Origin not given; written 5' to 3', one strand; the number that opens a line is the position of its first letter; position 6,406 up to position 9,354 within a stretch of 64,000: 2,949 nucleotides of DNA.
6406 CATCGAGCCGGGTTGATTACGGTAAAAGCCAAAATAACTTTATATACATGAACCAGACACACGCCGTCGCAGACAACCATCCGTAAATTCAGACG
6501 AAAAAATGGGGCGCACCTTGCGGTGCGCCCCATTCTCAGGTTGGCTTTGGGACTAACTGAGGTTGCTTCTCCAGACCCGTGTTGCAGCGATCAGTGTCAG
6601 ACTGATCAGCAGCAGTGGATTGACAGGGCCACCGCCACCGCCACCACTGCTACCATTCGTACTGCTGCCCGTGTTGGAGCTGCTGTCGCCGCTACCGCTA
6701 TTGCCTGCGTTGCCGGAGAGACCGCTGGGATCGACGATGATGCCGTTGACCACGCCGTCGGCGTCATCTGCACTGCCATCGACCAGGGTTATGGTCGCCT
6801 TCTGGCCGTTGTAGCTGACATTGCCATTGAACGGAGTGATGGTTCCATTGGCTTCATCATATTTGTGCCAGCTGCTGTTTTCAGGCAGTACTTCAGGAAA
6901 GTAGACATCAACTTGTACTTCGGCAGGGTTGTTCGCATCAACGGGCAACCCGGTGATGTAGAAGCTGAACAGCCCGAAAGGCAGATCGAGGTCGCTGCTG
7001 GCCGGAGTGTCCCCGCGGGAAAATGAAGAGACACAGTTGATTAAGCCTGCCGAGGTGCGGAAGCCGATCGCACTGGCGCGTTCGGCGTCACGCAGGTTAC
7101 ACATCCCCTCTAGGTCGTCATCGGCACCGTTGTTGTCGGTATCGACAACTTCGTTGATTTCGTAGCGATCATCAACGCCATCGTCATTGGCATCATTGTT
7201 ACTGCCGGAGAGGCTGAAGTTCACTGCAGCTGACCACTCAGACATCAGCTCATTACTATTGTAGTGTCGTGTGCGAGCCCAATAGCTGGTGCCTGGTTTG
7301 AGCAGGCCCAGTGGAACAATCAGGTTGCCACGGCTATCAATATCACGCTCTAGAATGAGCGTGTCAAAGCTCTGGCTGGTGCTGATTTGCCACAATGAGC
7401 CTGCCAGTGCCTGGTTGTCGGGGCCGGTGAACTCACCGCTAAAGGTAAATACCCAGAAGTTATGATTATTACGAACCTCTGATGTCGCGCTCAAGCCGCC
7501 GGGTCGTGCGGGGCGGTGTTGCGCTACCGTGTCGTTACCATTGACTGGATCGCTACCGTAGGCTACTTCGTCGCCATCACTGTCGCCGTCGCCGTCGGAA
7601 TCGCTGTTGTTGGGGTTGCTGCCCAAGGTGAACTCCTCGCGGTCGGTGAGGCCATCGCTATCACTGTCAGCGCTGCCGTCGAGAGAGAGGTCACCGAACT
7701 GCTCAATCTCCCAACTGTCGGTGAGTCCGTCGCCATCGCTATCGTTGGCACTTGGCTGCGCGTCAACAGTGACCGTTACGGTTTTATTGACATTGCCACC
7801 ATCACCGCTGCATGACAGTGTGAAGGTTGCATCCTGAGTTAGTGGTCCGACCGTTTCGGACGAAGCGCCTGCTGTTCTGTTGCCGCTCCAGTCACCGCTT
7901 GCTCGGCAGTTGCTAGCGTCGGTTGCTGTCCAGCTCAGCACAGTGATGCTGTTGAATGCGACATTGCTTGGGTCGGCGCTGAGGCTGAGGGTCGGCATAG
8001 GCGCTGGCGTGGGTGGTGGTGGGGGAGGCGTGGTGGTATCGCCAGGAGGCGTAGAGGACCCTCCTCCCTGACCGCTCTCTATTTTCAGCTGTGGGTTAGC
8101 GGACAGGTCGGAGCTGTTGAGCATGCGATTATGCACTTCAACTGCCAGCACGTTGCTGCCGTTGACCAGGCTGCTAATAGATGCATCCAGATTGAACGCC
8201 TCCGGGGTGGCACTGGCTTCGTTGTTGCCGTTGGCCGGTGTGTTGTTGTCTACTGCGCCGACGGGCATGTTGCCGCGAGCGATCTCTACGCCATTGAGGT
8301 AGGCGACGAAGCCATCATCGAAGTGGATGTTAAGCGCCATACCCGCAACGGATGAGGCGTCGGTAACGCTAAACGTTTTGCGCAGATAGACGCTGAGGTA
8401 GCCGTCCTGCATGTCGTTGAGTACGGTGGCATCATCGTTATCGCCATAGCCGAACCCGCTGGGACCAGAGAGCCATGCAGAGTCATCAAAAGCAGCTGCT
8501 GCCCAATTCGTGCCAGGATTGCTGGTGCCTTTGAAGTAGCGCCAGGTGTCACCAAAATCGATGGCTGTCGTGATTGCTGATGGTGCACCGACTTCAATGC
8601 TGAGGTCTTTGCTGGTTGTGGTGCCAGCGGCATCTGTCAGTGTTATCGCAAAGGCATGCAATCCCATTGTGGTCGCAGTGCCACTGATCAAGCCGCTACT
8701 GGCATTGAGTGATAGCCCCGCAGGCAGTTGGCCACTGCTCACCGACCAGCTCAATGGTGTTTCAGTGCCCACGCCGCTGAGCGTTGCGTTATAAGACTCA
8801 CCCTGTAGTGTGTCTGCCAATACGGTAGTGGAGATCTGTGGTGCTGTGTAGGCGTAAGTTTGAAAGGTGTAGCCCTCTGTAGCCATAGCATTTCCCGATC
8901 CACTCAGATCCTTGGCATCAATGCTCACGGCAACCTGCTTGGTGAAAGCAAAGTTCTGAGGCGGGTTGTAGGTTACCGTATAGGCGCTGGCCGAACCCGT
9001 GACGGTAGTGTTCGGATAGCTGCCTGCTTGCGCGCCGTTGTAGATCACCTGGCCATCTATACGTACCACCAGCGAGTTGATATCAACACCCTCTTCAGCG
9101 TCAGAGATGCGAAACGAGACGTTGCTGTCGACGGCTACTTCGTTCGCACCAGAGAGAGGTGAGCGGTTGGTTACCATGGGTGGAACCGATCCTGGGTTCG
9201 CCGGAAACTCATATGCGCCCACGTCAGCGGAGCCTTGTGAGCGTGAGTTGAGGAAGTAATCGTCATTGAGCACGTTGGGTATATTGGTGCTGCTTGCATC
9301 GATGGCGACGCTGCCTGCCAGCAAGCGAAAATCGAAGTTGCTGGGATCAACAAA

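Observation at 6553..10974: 1473-aa secreted beta-helix / multi-adhesion-domain protein with its own long leader and terminator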

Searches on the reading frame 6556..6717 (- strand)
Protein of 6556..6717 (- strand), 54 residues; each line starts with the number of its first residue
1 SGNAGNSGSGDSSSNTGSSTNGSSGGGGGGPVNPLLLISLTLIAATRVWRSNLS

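Call 9: search_protein_families(library=ncbifam, proteins=[window:6556-6717:-], max_evalue=10)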
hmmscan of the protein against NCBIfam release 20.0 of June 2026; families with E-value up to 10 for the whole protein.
seq(54 aa): 1 family
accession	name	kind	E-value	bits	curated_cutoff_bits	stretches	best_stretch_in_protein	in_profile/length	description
NF038115.1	SVAGG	subfamily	0.045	12.8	150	1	19-47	376-404/407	SVAGG family GlyGly-CTERM protein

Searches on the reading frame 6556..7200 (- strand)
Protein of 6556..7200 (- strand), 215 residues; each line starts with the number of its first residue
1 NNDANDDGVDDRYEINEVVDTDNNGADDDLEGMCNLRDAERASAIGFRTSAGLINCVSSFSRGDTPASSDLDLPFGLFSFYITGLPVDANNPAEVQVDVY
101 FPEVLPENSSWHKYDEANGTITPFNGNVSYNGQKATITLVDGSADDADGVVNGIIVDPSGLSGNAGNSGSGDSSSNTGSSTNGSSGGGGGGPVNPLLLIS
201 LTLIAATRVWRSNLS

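Call 84: find_homologous_proteins(query=window:6556-7200:-, max_evalue=0.001)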
Query window:6556-7200:- (215 aa): 6 proteins with E <= 0.001 among 385 candidates.
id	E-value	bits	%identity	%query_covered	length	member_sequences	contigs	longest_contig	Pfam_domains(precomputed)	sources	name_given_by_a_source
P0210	1.0e-48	184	54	70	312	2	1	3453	-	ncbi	-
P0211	2.7e-46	176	47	93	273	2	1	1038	-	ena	-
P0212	7.2e-15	74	32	96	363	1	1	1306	-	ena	-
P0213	1.4e-9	56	40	46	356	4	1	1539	-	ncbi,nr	ncbi:MAG TPA: hypothetical protein PK644_08850, partial [bacterium]|nr:hypothetical protein [bacteri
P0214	2.5e-8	52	40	40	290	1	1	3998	PF10282.16,PF25174.2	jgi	-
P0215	1.3e-4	40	40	31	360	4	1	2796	-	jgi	-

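Call 86: search_protein_families(library=ncbifam, proteins=[P0210, P0211, P0212, P0213, P0215], max_evalue=1)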
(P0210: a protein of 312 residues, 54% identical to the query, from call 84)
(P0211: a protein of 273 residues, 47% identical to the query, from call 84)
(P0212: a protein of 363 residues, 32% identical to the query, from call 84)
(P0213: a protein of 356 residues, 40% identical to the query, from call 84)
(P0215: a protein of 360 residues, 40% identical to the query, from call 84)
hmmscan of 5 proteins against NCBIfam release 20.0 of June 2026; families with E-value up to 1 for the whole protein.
P0210 (312 aa): 1 family
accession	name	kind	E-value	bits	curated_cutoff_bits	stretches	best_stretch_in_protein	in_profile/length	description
NF041766.1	choice_anch_U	domain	4.8e-19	69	32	1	172-261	6-90/92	choice-of-anchor U domain-containing protein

P0211 (273 aa): 3 families
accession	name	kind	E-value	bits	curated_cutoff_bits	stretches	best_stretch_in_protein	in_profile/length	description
NF041766.1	choice_anch_U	domain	3.7e-16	59.8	32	1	141-234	3-91/92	choice-of-anchor U domain-containing protein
TIGR03501.1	GlyGly_CTERM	domain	0.01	16.6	15.5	1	253-271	1-19/22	GlyGly-CTERM sorting domain-containing protein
NF058638.1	AlkPhosPhoDBac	equivalog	0.041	12.1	1000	1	3-47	94-142/574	alkaline phosphatase PhoD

P0212 (363 aa): 4 families
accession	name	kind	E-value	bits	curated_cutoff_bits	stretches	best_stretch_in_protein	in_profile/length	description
NF041766.1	choice_anch_U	domain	6.7e-24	84.6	32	1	206-294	5-91/92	choice-of-anchor U domain-containing protein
NF041572.1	rhamnosid_Flavobac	equivalog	0.011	13.8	1800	1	86-120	98-132/946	alpha-L-rhamnosidase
NF041763.1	sort_motif_CFI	domain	0.016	14.8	15.9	1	311-323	2-14/14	CFI-box putative sorting motif-containing protein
NF041573.1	rhamnosid_Stmyc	equivalog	0.039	11.7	1720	1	90-122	79-111/1028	alpha-L-rhamnosidase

P0213 (356 aa): 2 families
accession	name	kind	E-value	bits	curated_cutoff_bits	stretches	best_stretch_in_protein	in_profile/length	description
NF041770.1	CFI_box_CTERM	domain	6e-25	86.9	40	1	252-320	1-69/69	CFI-box-CTERM domain-containing protein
NF041766.1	choice_anch_U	domain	3.7e-22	79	32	1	155-244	5-92/92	choice-of-anchor U domain-containing protein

P0215 (360 aa): 5 families
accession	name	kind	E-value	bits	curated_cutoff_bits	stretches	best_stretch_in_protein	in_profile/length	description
NF041766.1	choice_anch_U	domain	1.3e-19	70.8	32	1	249-335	7-91/92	choice-of-anchor U domain-containing protein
NF047639.1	throspo3_MtsD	equivalog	1.2e-07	30.3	800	1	20-69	477-527/651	cell-cell cohesion protein MtsD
NF033765.2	gliding_CglD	equivalog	0.015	13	400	1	23-60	264-301/1124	adventurous gliding motility lipoprotein CglD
NF042425.1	Amuc_1099_fam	equivalog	0.024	14.2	50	1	29-72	106-150/321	Amuc_1099 family pilus-like system protein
TIGR03829.1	YokU_near_AblA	hypoth_equivalog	0.089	13.1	90.85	1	206-245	32-71/89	YokU family protein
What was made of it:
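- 6556..6717 (-): Residues 1420-1473: Gly/Ser-rich spacer and tripartite sorting-type tail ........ / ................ / RVWR. The positionally equivalent tail of homologue P0211 passes TIGR03501 (call 86).
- Closest known: GlyGly-CTERM / rhombosortase substrates such as Vibrio cholerae VesB. Same: The closest homologue of the C-terminal cassette passes TIGR03501 (call 86).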

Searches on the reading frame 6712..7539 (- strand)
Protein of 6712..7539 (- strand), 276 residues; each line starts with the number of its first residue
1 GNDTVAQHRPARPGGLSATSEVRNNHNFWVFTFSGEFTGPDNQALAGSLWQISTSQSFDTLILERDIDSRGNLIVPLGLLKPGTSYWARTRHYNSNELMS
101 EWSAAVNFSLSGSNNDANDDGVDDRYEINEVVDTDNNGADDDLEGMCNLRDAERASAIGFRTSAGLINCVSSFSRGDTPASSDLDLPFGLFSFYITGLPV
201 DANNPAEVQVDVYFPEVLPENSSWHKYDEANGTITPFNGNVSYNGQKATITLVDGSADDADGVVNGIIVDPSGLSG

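Call 20: search_protein_families(library=pfam, proteins=[window:6712-7539:-], max_evalue=10)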
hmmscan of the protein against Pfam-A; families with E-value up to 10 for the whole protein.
seq(276 aa): 0 families

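Call 57: search_solved_structures(query=A3, max_evalue=10)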
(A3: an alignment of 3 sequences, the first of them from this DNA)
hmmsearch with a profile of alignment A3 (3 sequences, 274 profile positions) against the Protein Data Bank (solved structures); distinct sequences matched with E-value up to 10: 4.
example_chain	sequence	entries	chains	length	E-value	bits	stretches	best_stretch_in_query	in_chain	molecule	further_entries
8ent_B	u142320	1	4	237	0.26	13.7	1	90-124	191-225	Interleukin-21 receptor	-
3w5m_A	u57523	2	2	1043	0.44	12.9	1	68-107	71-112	Putative rhamnosidase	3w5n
1egj_A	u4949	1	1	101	1.7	11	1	59-102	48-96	CYTOKINE RECEPTOR COMMON BETA CHAIN PRECURSOR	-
1c8p_A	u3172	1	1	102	1.7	11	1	59-102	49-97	CYTOKINE RECEPTOR COMMON BETA CHAIN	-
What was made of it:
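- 7201..7518 (-): Residues 1153-1258: FN3-like sandwich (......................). Only weak matches to cytokine-receptor and rhamnosidase FN3-type domains, E 0.26-1.7 (call 57).
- On Fibronectin type III: PDB profile hits to cytokine-receptor FN3 domains reach only E 0.26-1.7 (call 57).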

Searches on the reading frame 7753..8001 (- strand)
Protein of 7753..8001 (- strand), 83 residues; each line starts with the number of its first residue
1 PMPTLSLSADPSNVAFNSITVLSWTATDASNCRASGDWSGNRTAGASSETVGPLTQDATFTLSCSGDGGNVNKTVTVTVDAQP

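Call 20: search_protein_families(library=pfam, proteins=[window:7753-8001:-], max_evalue=10)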
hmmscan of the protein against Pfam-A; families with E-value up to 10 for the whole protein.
seq(83 aa): 2 families
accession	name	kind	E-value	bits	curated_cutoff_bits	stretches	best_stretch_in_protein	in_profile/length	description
PF00630.25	Filamin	-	0.035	15.4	26.9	1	26-79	1-44/93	Filamin/ABP280 repeat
PF22895.2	DUF7024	-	0.11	12.8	24.4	1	33-81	35-84/145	Domain of unknown function (DUF7024)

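Call 78: search_solved_structures(query=A4, max_evalue=10)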
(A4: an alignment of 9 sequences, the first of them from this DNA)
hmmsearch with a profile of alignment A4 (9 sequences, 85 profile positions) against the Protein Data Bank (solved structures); distinct sequences matched with E-value up to 10: 10.
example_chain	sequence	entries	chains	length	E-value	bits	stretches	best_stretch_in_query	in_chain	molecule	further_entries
2v5y_A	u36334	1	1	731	0.031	17.6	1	29-72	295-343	RECEPTOR-TYPE TYROSINE-PROTEIN PHOSPHATASE MU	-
7noz_F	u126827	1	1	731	0.42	13.9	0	16-46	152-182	Complement factor B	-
2xwb_F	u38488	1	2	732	0.42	13.9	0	16-46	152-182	COMPLEMENT FACTOR B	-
8enu_D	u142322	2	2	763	0.43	13.9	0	16-46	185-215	Complement factor B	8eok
7jtn_A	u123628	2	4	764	0.43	13.9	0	16-46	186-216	Complement factor B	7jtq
11mg_D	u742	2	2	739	0.43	13.9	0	16-46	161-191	Complement factor B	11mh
2xwj_I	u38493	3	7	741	0.44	13.9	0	16-46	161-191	COMPLEMENT FACTOR B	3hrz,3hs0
2ok5_A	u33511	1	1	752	0.46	13.8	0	16-46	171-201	Complement factor B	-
8acf_A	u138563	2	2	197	0.59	13.5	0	16-47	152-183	Complement C2b fragment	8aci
3erb_A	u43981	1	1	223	1.8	11.9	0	16-47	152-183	Complement C2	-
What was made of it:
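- Tried and rejected: Only non-significant hits (calls 57, 78).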

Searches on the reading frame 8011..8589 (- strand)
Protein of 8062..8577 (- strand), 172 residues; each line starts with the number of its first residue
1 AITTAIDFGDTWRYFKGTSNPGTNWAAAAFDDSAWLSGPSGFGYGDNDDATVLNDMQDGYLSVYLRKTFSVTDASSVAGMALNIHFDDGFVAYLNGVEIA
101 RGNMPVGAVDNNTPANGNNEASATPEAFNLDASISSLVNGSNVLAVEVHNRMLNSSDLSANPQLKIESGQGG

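Call 19: search_solved_structures(query=window:8062-8577:-, max_evalue=10, show_alignments=2)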
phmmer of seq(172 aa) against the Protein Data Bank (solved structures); distinct sequences matched with E-value up to 10: 6.
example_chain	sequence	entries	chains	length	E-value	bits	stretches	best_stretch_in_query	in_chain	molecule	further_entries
5fr8_A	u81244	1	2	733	0.061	16.4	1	19-89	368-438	TONB-DEPENDENT SIDEROPHORE RECEPTOR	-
7cwd_A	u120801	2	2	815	0.067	16.2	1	6-104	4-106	beta-glalactosidase | beta-galactosidase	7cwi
4ypj_A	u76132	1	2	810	0.072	16.1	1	6-98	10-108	Beta galactosidase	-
8q2h_A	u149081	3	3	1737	0.11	15.5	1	6-98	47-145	beta-galactosidase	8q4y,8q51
7kmm_A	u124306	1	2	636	0.23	14.5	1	23-100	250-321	Sialic acid-specific 9-O-acetylesterase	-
5t98_A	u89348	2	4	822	1.3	12.1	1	2-36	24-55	Glycoside Hydrolase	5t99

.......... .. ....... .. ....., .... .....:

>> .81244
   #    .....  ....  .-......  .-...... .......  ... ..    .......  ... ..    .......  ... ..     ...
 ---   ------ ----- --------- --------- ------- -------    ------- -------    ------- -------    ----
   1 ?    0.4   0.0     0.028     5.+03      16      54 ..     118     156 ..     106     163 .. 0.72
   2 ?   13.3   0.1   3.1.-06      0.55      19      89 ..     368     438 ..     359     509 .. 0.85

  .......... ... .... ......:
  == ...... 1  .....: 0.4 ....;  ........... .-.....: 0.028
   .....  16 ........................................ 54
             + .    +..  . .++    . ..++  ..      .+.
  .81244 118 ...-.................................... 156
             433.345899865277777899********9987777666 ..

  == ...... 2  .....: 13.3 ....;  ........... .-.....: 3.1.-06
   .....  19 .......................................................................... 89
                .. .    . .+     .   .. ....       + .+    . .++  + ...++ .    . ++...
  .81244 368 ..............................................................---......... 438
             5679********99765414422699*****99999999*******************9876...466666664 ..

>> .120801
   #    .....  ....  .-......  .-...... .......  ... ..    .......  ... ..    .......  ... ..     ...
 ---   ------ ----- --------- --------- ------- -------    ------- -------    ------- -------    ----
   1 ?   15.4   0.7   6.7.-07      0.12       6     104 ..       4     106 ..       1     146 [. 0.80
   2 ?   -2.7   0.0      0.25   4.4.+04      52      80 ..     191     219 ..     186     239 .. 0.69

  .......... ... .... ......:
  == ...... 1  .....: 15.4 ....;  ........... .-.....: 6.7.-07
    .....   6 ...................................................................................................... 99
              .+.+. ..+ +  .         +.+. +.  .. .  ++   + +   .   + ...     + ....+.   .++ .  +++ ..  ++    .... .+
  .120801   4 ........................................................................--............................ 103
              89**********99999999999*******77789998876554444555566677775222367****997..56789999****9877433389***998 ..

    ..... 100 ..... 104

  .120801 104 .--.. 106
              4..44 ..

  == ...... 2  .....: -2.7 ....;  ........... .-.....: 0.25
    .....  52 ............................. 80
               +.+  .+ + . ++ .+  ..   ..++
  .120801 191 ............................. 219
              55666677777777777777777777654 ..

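Call 20: search_protein_families(library=pfam, proteins=[window:8062-8577:-], max_evalue=10)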
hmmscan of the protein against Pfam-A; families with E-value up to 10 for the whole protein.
seq(172 aa): 0 families

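Call 47: search_solved_structures(query=A2, max_evalue=1)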
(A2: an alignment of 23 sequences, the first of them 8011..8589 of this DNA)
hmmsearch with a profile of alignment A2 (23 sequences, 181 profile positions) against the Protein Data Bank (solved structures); distinct sequences matched with E-value up to 1: 11.
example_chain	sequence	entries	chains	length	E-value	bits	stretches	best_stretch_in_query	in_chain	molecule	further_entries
3w5m_A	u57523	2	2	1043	7.6e-05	25.5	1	11-119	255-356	Putative rhamnosidase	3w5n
7kmm_A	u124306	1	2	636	0.07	15.9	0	21-103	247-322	Sialic acid-specific 9-O-acetylesterase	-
6d8k_A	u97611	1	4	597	0.15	14.8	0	137-158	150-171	Glycosyl hydrolase family 2, sugar binding domain protein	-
7cwd_A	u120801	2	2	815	0.24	14.1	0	7-113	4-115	beta-glalactosidase | beta-galactosidase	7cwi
6kbj_A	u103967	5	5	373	0.28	13.9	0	67-102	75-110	Lectin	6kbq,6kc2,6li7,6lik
6t0q_A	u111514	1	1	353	0.28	13.9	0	67-102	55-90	Lectin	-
8p3b_A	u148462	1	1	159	0.3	13.8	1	32-116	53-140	Fimbrial protein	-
6t1d_A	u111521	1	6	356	0.3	13.8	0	67-102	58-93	Lectin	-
1yq2_A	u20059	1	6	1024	0.51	13.1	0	137-159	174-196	beta-galactosidase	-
6b9s_A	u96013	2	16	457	0.79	12.4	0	18-87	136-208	Methylphosphonate synthase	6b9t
9h4u_A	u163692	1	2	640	0.83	12.4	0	131-156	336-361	Carbohydrate esterase FI8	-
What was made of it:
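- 8050..8589 (-): Residues 796-975: galactose-binding-domain-like jelly roll resembling the GH2 N-terminal sugar-binding domain. It is not LamG. The profile hits a rhamnosidase accessory domain, 3w5m, at E=7.6e-5 (call 47).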

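Call 53: predict_structure(alignment_id=A2)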
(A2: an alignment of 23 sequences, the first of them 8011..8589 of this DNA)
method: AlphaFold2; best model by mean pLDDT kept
length: 193 residues; sequences in the alignment: 23
mean_pLDDT: 92.2   pTM: 0.85
mean pLDDT of the five models: 92.2, 91.5, 91.2, 90.6, 90.2
residues with pLDDT >= 90: 162; 70-90: 16; 50-70: 11; < 50: 4
segments of 3 or more residues with pLDDT < 50: 176-179
pLDDT, mean of each block of 10 residues (from residue 1): 83 97 93 98 97 95 95 96 97 98 98 96 93 97 98 96 98 65 67 78
secondary structure, 60 per line:
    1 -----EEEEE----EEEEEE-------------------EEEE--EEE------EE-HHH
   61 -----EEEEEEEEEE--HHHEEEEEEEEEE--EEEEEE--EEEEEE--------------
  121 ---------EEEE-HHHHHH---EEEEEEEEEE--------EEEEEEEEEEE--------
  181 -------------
elements in order: E6-10 E15-20 E40-43 E46-48 E66-75 E81-90 E93-98 E101-106 E130-133 H135-140 E144-153 E162-172
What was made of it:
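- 8050..8589 (-): AF2 pLDDT 92.2 (call 53).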

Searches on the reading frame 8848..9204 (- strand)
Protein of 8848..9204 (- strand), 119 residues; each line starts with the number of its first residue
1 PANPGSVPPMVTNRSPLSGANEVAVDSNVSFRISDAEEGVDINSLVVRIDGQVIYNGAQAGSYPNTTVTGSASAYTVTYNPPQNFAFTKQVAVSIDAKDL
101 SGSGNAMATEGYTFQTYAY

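Call 20: search_protein_families(library=pfam, proteins=[window:8848-9204:-], max_evalue=10)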
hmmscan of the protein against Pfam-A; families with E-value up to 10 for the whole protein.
seq(119 aa): 1 family
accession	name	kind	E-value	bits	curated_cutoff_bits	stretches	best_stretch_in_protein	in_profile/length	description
PF13205.12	Big_5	-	1.8e-06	29.1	23.6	1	7-116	3-105/105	Bacterial Ig-like domain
